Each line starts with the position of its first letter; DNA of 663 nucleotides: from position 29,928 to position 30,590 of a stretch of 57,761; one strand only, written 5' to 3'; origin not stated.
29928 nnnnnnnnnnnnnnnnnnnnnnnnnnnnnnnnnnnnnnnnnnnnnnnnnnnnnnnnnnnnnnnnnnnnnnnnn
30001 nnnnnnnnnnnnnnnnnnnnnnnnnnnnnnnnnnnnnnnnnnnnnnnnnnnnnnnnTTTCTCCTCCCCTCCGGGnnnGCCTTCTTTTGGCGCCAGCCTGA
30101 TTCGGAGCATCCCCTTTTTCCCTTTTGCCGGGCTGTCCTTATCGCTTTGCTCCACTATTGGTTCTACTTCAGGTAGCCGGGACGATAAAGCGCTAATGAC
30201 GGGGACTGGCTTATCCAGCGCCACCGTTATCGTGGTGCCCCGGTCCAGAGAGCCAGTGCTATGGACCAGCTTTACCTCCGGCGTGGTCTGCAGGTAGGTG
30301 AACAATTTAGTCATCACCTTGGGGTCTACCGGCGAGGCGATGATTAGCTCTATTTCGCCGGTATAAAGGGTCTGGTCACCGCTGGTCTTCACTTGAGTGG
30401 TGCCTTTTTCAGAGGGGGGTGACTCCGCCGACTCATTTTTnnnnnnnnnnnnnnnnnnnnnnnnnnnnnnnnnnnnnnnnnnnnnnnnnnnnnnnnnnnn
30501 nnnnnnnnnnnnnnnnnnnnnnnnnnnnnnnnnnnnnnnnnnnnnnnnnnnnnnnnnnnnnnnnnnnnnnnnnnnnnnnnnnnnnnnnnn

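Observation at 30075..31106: Coiled-coil protein built from near-identical 90-bp repeats, encoded directly upstream of PilB2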

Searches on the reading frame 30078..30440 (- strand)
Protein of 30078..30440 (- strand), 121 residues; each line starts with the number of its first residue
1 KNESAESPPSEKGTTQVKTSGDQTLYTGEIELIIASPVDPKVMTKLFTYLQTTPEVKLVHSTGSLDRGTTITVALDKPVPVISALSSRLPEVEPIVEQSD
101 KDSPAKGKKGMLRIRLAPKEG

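Call 7: find_homologous_proteins(query=window:30078-30440:-, max_evalue=0.01)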
Query seq(121 aa) (121 aa): 3 proteins with E <= 0.01 among 12 candidates.
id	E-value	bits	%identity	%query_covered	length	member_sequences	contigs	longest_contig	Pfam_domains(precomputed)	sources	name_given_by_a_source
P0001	1.1e-51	191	88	87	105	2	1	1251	-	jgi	-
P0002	1.6e-36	143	90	65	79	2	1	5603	-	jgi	-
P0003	1.5e-21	94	56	70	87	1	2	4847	-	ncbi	ncbi:MAG: hypothetical protein V3V23_00880, partial [Dehalococcoidales bacterium]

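Call 12: find_encoding_contigs(protein=P0003, flank=5000)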
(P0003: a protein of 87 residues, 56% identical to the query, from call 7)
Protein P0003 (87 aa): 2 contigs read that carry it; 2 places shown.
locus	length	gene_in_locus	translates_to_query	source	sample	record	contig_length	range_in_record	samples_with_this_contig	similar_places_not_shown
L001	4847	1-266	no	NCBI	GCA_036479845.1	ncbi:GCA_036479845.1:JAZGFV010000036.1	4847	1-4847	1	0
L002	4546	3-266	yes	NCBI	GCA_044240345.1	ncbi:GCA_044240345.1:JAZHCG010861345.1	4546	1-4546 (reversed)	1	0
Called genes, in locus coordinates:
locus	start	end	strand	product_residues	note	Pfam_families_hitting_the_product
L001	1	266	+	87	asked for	?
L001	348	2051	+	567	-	PF05157:MshEN, PF00437:T2SSE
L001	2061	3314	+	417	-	PF28597:T2SSF_N, PF00482:T2SSF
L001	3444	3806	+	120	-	-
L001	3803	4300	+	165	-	PF07963:N_methyl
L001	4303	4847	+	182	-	?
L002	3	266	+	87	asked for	?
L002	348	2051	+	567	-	PF05157:MshEN, PF00437:T2SSE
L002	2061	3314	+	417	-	PF28597:T2SSF_N, PF00482:T2SSF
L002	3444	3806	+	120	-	-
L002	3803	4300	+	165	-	PF07963:N_methyl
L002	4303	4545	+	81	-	?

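Call 13: find_related_loci(query=A1, collection=genome_contigs, flank=6000)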
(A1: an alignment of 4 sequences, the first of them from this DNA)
Query A1 (105 aa) in genome_contigs; peptide patterns used: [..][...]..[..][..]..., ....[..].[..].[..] (x = any residue, [..] = any of these).
45 stretches matched a pattern; 14 encode a relative of the query (tblastn E <= 1e-3); 14 distinct loci.
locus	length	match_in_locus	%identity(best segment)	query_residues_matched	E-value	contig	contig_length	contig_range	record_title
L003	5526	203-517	91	1-105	2e-61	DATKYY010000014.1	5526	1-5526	MAG TPA_asm: Dehalococcoidales bacterium isolate SMAG_U14231 k141_3347860, whole genome shotgun sequence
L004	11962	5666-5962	56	7-105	1e-34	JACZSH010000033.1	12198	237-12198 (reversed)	MAG: Chloroflexota bacterium isolate B10T3L11 B10T3L11_NODE5517, whole genome shotgun sequence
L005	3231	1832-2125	55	7-104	8e-34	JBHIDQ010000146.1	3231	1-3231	MAG: Dehalococcoidales bacterium isolate b3.sp3_bin.43 NODE_16102_length_3231_cov_17.542821, whole genome shotgun sequen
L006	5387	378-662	56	7-101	3e-33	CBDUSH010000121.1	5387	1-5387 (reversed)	MAG TPA_asm: uncultured bacterium isolate SRR22302368_concoct_39 genome assembly, contig: ERZ25747235.9816, whole genome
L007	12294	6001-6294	53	8-105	9e-33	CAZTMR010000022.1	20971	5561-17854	MAG TPA_asm: uncultured Dehalococcoidaceae bacterium isolate SRP141376_co1_379 genome assembly, contig: NODE_5428_length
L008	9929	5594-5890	55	7-105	5e-32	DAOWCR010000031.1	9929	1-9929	MAG TPA_asm: Dehalococcoidales bacterium isolate CSMAG_1892 CSMAG_1892_k141_4983433_length_9929_cov_15.6952, whole genom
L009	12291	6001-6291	54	9-105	5e-32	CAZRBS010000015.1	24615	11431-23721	MAG TPA_asm: uncultured Dehalococcoidaceae bacterium isolate SRP141376_co1_241 genome assembly, contig: NODE_4483_length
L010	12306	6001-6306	47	3-104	3e-30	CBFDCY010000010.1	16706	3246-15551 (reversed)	MAG TPA_asm: uncultured Dehalococcoidia bacterium isolate SRR26215686_concoct_163 genome assembly, contig: ERZ25073477.1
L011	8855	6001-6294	48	7-104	9e-30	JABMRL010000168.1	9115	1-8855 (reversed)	MAG: Dehalococcoidia bacterium isolate bin.356 k141_2983921, whole genome shotgun sequence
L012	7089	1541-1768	58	7-82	6e-28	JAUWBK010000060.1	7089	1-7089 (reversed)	MAG: Dehalococcoidia bacterium isolate CSMAG_1318 CSMAG_1318_k141_1729410_length_7089_cov_28.6115, whole genome shotgun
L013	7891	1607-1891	44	7-101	1e-26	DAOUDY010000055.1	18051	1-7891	MAG TPA_asm: Dehalococcoidales bacterium isolate N2_108 k133_1071757, whole genome shotgun sequence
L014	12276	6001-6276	46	7-98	5e-25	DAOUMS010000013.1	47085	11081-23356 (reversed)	MAG TPA_asm: Dehalococcoidales bacterium isolate W92_256 k127_606197, whole genome shotgun sequence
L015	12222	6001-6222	51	3-76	2e-24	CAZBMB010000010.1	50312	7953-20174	MAG TPA_asm: uncultured Dehalococcoidaceae bacterium isolate binchicken_co178_264 genome assembly, contig: NODE_1163_len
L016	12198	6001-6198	48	10-75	3e-21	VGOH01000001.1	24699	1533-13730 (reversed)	MAG: Chloroflexi bacterium isolate K_DeepCast_250m_mx_116 K_DeepCast_250m_mx_116_Ga0194125_10003640, whole genome shotgu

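Call 16: search_protein_representatives(alignment_id=A1)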
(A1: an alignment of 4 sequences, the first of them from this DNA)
Query: 4 sequences, 87 profile positions. Proteins with E-value up to 0.001 (for the whole library): 245; up to 1e-10: 124; up to 1e-30: 8. The best 150 are listed.
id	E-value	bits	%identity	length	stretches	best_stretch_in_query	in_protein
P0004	5.2e-40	151.3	-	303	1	1-86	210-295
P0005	2.0e-37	143.1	-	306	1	2-86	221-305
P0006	1.2e-34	134.1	-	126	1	3-87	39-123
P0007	6.3e-34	131.8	-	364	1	2-85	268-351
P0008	3.6e-33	129.4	-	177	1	1-86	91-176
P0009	5.2e-33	128.9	-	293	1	1-87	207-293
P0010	8.8e-33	128.2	-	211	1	2-85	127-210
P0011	1.6e-31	124.1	-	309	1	2-87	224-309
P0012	1.2e-29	118.1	-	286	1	2-85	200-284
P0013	1.8e-27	111.2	-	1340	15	49-78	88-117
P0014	3.8e-27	110.1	-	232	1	2-87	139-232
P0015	2.2e-26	107.7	-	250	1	3-85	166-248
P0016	1.3e-23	98.7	-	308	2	2-86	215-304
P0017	1.7e-23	98.4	-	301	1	3-84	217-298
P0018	6.8e-23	96.5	-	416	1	2-83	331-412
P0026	1.1e-20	89.4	-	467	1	3-77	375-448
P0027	5.3e-20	87.2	-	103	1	2-76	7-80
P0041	2.3e-17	78.8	-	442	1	3-86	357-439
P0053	2.5e-15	72.2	-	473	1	2-83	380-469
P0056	4.2e-15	71.5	-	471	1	2-77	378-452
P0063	9.0e-15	70.4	-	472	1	3-77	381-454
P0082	7.4e-14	67.5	-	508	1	3-62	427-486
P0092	2.9e-13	65.6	-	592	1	3-75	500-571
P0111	5.6e-12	61.5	-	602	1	3-86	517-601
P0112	6.0e-12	61.4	-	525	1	4-70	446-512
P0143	1.5e-09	53.7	-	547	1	2-65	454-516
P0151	6.1e-09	51.8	-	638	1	3-56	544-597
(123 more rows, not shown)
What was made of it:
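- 30087..30395 (-): Conserved C-terminal domain (aa 238-340): beta-alpha-beta-beta-alpha-beta plus a terminal strand, ACT/ferredoxin-like; the signature of the family. 245 representative clusters at E <= 1e-3 (call 16).
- On Unnamed Dehalococcoidia family defined here (C-terminal '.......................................' domain): There are 245 representative clusters at E <= 1e-3, and the domain is always at the C-terminus (call 16).
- The C-terminal domain is conserved at the protein level in 245 clusters (call 16).
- Tried and rejected: The exhaustive HMMER search was needed to see the family (call 16).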

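Call 22: search_protein_families(library=pfam, proteins=[P0005, P0011, P0026, P0041, P0053, P0018, P0056, P0004, P0009], max_evalue=1)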
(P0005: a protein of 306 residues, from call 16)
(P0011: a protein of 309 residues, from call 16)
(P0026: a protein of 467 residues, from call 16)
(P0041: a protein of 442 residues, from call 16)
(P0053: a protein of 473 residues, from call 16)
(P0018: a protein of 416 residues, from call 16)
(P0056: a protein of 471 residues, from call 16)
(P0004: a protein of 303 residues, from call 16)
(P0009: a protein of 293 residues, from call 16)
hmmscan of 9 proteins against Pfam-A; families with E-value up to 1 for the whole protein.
P0005 (306 aa): 1 family
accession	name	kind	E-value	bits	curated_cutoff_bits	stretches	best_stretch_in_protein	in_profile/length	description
PF16342.10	DUF4972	-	2.7e-05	24.5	28.8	1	53-102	74-123/128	Domain of unknown function (DUF4972)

P0011 (309 aa): 3 families
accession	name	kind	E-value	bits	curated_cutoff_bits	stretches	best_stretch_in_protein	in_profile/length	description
PF16342.10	DUF4972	-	2.5e-05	24.6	28.8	1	48-98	67-117/128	Domain of unknown function (DUF4972)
PF25796.1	BREX_BrxC_4th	-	0.022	14.7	27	1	63-107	93-137/173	BREX ATP-binding protein BrxC 4th domain with six-stranded beta sheet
PF04168.17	Alpha-E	-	0.026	14.7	20.8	1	50-139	214-290/294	A predicted alpha-helical domain with a conserved ER motif.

P0026 (467 aa): 1 family
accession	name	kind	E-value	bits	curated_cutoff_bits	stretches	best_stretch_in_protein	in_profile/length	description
PF16342.10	DUF4972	-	0.015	15.6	28.8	1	47-106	65-126/128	Domain of unknown function (DUF4972)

P0041 (442 aa): 3 families
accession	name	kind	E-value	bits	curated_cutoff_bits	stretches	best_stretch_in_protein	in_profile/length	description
PF16342.10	DUF4972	-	0.027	14.8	28.8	1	57-109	75-127/128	Domain of unknown function (DUF4972)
PF13977.11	TetR_C_6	-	0.091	13.4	27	1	143-174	35-66/115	BetI-type transcriptional repressor, C-terminal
PF21395.2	Arc_capsid_dom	-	0.1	13.1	27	1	4-31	25-52/62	Activity-regulated cytoskeleton-associated protein, capsid domain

P0053 (473 aa): 2 families
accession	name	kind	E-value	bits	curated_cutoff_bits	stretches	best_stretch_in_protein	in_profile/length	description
PF09123.17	DUF1931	-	0.0037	17.9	21.8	1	102-177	37-112/138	Domain of unknown function (DUF1931)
PF08269.17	dCache_2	-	0.11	12.1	26.5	1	44-116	22-88/298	Cache domain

P0018 (416 aa): 4 families
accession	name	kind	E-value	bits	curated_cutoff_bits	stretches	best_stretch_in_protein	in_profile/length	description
PF03980.19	Nnf1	-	0.067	13.9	23.7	0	131-197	43-109/110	Nnf1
PF01351.25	RNase_HII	-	0.11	12.8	25.8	1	88-143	126-182/199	Ribonuclease HII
PF05680.17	ATP-synt_E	-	0.65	10.6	22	0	88-135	31-78/83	ATP synthase E chain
PF01991.23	vATP-synt_E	-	0.73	9.7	24.2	0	81-177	5-100/199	ATP synthase (E/31 kDa) subunit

P0056 (471 aa): 4 families
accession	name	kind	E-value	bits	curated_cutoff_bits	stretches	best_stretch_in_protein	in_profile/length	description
PF16342.10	DUF4972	-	0.0064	16.8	28.8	1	63-111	73-121/128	Domain of unknown function (DUF4972)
PF06188.17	HrpE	-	0.032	14.6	23.5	1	71-176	17-125/191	HrpE/YscL/FliH and V-type ATPase subunit E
PF03819.22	MazG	-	0.54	11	22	0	97-146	8-57/74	MazG nucleotide pyrophosphohydrolase domain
PF01991.23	vATP-synt_E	-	0.83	9.5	24.2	0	76-183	5-111/199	ATP synthase (E/31 kDa) subunit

P0004 (303 aa): 5 families
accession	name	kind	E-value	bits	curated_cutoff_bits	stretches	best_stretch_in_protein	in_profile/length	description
PF12072.13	RNase_Y_N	-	0.00048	20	32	2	52-96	18-62/201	RNase Y N-terminal region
PF06188.17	HrpE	-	0.088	13.1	23.5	0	49-88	22-61/191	HrpE/YscL/FliH and V-type ATPase subunit E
PF00430.23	ATP-synt_B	-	0.13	12.8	28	2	56-96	53-93/132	ATP synthase B/B' CF(0)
PF16999.10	V-ATPase_G_2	-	0.34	12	28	1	60-123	29-92/104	Vacuolar (H+)-ATPase G subunit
PF05103.18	DivIVA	-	0.47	10.9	28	0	119-158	76-115/131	DivIVA protein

P0009 (293 aa): 3 families
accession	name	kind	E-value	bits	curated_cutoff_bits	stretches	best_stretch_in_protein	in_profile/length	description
PF12072.13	RNase_Y_N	-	0.0049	16.8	32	1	87-172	28-114/201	RNase Y N-terminal region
PF00430.23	ATP-synt_B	-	0.018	15.5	28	1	86-136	58-108/132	ATP synthase B/B' CF(0)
PF05103.18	DivIVA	-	0.41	11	28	0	88-131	80-119/131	DivIVA protein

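Call 36: find_homologous_proteins(query=A3, max_evalue=0.001)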
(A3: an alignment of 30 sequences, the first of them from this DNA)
Query A3 (30 sequences) (99 aa, profile of the alignment): 43 proteins with E <= 0.001 among 520 candidates.
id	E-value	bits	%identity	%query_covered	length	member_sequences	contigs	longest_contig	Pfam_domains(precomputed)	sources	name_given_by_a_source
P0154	8.2e-44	166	56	91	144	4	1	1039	-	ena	-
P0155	6.5e-41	156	50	99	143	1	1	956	-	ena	-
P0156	3.6e-39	151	46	100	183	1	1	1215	-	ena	-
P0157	5.4e-39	150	49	100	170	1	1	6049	-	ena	-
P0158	1.7e-38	149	49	98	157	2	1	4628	-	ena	-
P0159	1.7e-38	149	52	92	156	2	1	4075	-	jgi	-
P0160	6.0e-38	147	46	99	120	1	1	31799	-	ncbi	-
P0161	6.7e-38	147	44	86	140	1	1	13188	-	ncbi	ncbi:hypothetical protein ACFLUJ_08720, partial [Chloroflexota bacterium]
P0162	7.4e-38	146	57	91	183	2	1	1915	-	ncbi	-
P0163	9.0e-38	146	45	100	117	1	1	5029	-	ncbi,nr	ncbi:MAG: hypothetical protein HW402_1582, partial [Dehalococcoidales bacterium]|nr:hypothetical pro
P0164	9.3e-38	146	60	100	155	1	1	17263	-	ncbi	-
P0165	3.8e-37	144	53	89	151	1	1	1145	-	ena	-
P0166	6.4e-37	143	45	100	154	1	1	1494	-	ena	-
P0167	1.2e-36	143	55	87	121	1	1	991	-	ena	-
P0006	1.3e-36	142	55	100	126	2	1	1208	-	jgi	-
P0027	3.6e-34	135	52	84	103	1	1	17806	-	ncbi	ncbi:hypothetical protein ACFLUD_03110, partial [Chloroflexota bacterium]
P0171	7.4e-34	134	44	100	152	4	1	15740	-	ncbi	ncbi:hypothetical protein ACFLXX_03590, partial [Chloroflexota bacterium]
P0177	1.6e-31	126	46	93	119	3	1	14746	-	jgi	jgi:hypothetical protein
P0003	1.3e-28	117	56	86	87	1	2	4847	-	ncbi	ncbi:MAG: hypothetical protein V3V23_00880, partial [Dehalococcoidales bacterium]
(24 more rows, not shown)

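Call 37: find_encoding_contigs(protein=P0160, flank=6000, max_places=2)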
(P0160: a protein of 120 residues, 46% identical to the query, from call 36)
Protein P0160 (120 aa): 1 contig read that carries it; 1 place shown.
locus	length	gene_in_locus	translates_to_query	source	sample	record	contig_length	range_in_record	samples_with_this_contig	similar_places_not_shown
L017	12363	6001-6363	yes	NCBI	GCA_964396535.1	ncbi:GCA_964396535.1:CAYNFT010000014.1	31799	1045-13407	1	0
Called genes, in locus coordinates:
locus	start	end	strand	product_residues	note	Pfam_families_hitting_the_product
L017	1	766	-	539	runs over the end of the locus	PF03321:GH3, PF23571:GH3_M, PF23572:GH3_C (weak)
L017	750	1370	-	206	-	-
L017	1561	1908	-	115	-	-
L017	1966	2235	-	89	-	PF14947:HTH_45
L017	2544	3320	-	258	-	PF00072:Response_reg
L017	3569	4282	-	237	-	PF00072:Response_reg, PF00196:GerE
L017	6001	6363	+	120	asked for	-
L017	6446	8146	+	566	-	PF05157:MshEN, PF00437:T2SSE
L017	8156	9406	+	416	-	PF28597:T2SSF_N, PF00482:T2SSF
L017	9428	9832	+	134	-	PF07963:N_methyl (faint)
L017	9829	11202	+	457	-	-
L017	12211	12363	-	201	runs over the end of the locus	-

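Call 38: find_encoding_contigs(protein=P0027, flank=6000, max_places=2)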
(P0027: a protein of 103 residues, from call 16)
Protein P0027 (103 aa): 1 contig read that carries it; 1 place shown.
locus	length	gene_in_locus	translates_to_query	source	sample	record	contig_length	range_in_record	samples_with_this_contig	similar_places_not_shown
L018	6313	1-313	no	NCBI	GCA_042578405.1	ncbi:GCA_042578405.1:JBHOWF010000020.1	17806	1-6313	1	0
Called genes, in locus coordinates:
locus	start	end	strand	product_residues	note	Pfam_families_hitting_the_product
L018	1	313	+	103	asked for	?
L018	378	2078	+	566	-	PF05157:MshEN, PF00437:T2SSE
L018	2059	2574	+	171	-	PF00075:RNase_H, PF13456:RVT_3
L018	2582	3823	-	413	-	PF07690:MFS_1, PF00083:Sugar_tr (faint), PF07690:MFS_1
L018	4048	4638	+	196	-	PF01121:CoaE, PF13238:AAA_18 (faint)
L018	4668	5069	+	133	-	PF00829:Ribosomal_L21p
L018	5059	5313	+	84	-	PF01016:Ribosomal_L27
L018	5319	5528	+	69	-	PF01197:Ribosomal_L31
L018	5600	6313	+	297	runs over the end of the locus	PF07136:DUF1385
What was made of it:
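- L018 retains X-pilB without pilC (call 38). L018 keeps only X and pilB (call 38).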

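Call 39: find_encoding_contigs(protein=P0171, flank=6000, max_places=2)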
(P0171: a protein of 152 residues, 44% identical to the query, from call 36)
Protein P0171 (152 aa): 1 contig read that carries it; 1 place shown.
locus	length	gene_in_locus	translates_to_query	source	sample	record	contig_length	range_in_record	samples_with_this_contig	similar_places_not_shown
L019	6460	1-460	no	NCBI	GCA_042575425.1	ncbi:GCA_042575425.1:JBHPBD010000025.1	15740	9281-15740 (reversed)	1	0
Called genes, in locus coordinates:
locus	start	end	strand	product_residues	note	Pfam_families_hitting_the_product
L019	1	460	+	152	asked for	?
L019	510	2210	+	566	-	PF05157:MshEN, PF00437:T2SSE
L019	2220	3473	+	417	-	PF28597:T2SSF_N, PF00482:T2SSF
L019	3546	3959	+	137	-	PF07963:N_methyl (weak)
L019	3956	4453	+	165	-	PF07963:N_methyl (weak)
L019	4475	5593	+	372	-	-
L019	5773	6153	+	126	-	-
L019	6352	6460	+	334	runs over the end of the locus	-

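Call 40: find_encoding_contigs(protein=P0177, flank=6000, max_places=2)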
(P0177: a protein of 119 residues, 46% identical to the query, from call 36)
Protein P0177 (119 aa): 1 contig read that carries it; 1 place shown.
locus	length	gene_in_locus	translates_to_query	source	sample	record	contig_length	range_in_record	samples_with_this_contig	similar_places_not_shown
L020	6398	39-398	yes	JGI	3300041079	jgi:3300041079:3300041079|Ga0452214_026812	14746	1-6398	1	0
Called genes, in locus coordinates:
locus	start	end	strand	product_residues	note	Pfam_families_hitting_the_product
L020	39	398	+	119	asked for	-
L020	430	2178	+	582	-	PF05157:MshEN, PF00437:T2SSE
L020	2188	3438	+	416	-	PF28597:T2SSF_N (weak), PF00482:T2SSF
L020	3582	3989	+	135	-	-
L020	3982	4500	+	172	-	PF07963:N_methyl (weak)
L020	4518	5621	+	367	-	-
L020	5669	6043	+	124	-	-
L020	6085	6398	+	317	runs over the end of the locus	-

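Call 58: predict_structure(alignment_id=A3)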
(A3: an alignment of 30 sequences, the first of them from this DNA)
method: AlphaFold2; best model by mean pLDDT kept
length: 99 residues; sequences in the alignment: 30
mean_pLDDT: 84.8   pTM: 0.75
mean pLDDT of the five models: 84.8, 84.2, 83.5, 81.6, 80.6
residues with pLDDT >= 90: 66; 70-90: 20; 50-70: 4; < 50: 9
segments of 3 or more residues with pLDDT < 50: 78-86
pLDDT, mean of each block of 10 residues (from residue 1): 90 89 93 93 90 93 92 71 53 85
secondary structure, 60 per line:
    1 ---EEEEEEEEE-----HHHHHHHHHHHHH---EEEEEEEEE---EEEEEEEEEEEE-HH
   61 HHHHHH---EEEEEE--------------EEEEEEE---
elements in order: E4-12 H18-30 E34-42 E46-57 H59-66 E70-75 E90-96

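Call 60: fold_search(model_id=the predicted structure, library=pdb)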
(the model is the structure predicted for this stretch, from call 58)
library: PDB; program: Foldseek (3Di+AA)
matches with E <= 10: 507; with E <= 0.001: 0
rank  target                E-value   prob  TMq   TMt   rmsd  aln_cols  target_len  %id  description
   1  3dc2_B                3.7e-02  0.92  0.38  0.10   4.3        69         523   26  Crystal structure of serine bound D-3-phosphoglycerate dehydrogenase from Mycobacterium tuberculosis (released 2008-07-22)
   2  5t6r_V                9.8e-02  0.54  0.36  0.19   8.2        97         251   10  Nmd3 is a structural mimic of eIF5A, and activates the cpGTPase Lsg1 during 60S ribosome biogenesis: 60S-Nmd3 Complex (released 2017-02-08)
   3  5t62_V                9.8e-02  0.54  0.36  0.15   8.2        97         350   10  Nmd3 is a structural mimic of eIF5A, and activates the cpGTPase Lsg1 during 60S ribosome biogenesis: 60S-Nmd3-Tif6-Lsg (released 2017-02-08)
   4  3ddn_B                1.2e-01  0.60  0.35  0.09   4.5        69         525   25  Crystal structure of hydroxypyruvic acid phosphate bound D-3-phosphoglycerate dehydrogenase in mycobacterium tuberculo (released 2008-07-22)
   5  6n8m_V                1.9e-01  0.57  0.42  0.15   6.7        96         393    9  Cryo-EM structure of pre-Lsg1 (PL) pre-60S ribosomal subunit (released 2019-03-13)
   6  6n8k_v                1.9e-01  0.38  0.36  0.19   7.4        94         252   11  Cryo-EM structure of early cytoplasmic-immediate (ECI) pre-60S ribosomal subunit (released 2019-03-13)
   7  6lqm_3                2.9e-01  0.38  0.39  0.20   7.8       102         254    7  Cryo-EM structure of a pre-60S ribosomal subunit - state C (released 2020-08-26)
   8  5a2w_A                3.7e-01  0.30  0.34  0.11   7.0        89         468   13  Crystal structure of mtPAP in complex with ATPgammaS (released 2015-09-09)
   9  6fu9_A                4.8e-01  0.60  0.42  0.49   5.2        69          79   22  Complex of rice blast (Magnaporthe oryzae) effector protein AVR-PikD with the HMA domain of Pikm-1 from rice (Oryza sa (released 2018-06-13)
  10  4qif_B                5.4e-01  0.28  0.35  0.39  14.1       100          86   14  Crystal Structure of PduA with edge mutation K26A and pore mutation S40H (released 2015-02-18)
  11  5a2v_B                5.4e-01  0.20  0.33  0.11   7.3       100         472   15  Crystal structure of mtPAP in Apo form (released 2015-09-09)
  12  3fbv_I                5.7e-01  0.10  0.24  0.07  14.0       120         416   16  Crystal structure of the oligomer formed by the kinase-ribonuclease domain of Ire1 (released 2008-12-16)
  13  5etl_B                6.1e-01  0.21  0.38  0.27  10.8       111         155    9  E. coli 6-hydroxymethyl-7,8-dihydropterin pyrophosphokinase complexed with AMPCPP and inhibitor at 1.82 angstrom resol (released 2016-05-04)
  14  2a10_A                6.1e-01  0.18  0.32  0.31  13.9       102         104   13  carboxysome shell protein ccmK4 (released 2005-08-09)
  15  7eqx_A                6.4e-01  0.35  0.37  0.43   5.6        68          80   18  Crystal structure of an Aedes aegypti procarboxypeptidase B1 (released 2021-11-10)
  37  3k5p                  1.3e+00  0.28  0.40  0.13   7.7        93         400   10  Crystal structure of amino acid-binding ACT: D-isomer specific 2-hydroxyacid dehydrogenase catalytic domain from Brucell (released 2009-11-03)
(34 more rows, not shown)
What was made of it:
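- On ACT domain (regulatory ligand-binding beta-alpha-beta-beta-alpha-beta): Other ACT entries score E > 1, alongside non-ACT ferredoxin-like folds (call 60).
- Other ACT-containing entries also appear (SerB2, 3k5p, AcuB) (call 60).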
